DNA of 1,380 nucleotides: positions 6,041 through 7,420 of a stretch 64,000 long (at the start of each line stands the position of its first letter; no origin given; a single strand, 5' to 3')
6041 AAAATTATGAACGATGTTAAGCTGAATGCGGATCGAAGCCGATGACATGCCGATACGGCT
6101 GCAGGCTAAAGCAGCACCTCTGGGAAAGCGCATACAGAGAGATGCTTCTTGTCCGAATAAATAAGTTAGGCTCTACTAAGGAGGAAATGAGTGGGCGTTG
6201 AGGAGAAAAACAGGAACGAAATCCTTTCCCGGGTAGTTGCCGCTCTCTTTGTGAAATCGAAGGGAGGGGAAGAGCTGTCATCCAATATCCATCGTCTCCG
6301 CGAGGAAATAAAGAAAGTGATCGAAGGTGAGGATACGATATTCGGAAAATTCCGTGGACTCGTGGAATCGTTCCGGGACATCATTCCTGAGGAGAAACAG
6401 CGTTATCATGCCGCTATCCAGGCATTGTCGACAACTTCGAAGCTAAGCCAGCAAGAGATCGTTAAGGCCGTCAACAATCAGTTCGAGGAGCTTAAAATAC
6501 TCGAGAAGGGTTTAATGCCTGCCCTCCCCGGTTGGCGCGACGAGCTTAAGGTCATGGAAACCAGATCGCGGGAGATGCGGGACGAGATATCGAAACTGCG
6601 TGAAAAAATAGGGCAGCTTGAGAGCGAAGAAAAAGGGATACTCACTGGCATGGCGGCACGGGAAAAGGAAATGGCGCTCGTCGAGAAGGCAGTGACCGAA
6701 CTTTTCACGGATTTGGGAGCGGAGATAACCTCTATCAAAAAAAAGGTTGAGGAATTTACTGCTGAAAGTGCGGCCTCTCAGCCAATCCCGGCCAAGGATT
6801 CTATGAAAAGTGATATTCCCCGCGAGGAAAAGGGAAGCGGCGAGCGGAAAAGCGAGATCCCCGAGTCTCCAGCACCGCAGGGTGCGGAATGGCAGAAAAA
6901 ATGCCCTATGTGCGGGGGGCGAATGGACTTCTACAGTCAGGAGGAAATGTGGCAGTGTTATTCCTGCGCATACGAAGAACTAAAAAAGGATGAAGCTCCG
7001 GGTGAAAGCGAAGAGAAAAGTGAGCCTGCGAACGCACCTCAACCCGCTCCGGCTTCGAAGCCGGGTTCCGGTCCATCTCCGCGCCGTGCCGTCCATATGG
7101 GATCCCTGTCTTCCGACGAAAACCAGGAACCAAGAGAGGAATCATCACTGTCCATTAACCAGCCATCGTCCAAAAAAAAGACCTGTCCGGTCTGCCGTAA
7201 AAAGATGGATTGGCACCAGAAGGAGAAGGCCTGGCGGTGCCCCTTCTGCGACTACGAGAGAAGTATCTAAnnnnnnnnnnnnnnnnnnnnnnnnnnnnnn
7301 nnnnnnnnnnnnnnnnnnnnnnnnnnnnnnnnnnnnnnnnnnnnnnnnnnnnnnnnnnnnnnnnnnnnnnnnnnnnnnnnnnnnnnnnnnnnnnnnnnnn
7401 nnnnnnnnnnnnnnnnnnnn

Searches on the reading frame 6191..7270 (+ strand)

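Call 27: search_protein_families(library=pfam, proteins=[window:6191-7270:+], max_evalue=0.01)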
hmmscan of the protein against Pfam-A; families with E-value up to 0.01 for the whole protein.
window:6191-7270:+ (359 aa): 4 families
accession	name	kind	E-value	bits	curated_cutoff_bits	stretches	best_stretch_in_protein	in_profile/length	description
PF04108.17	ATG17_like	-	0.00018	21.6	43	1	20-192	108-276/355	Autophagy protein ATG17-like domain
PF18319.7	Zn_ribbon_PriA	-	0.0047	17.3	26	0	332-357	1-26/27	PriA DNA helicase Cys-rich region (CRR) domain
PF12760.12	Zn_ribbon_IS1595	-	0.0052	17.2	25.4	1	236-261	19-45/46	Transposase zinc-ribbon domain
PF07282.18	Cas12f1-like_TNB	-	0.0078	16.8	26.3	0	330-356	29-49/60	Cas12f1-like, TNB domain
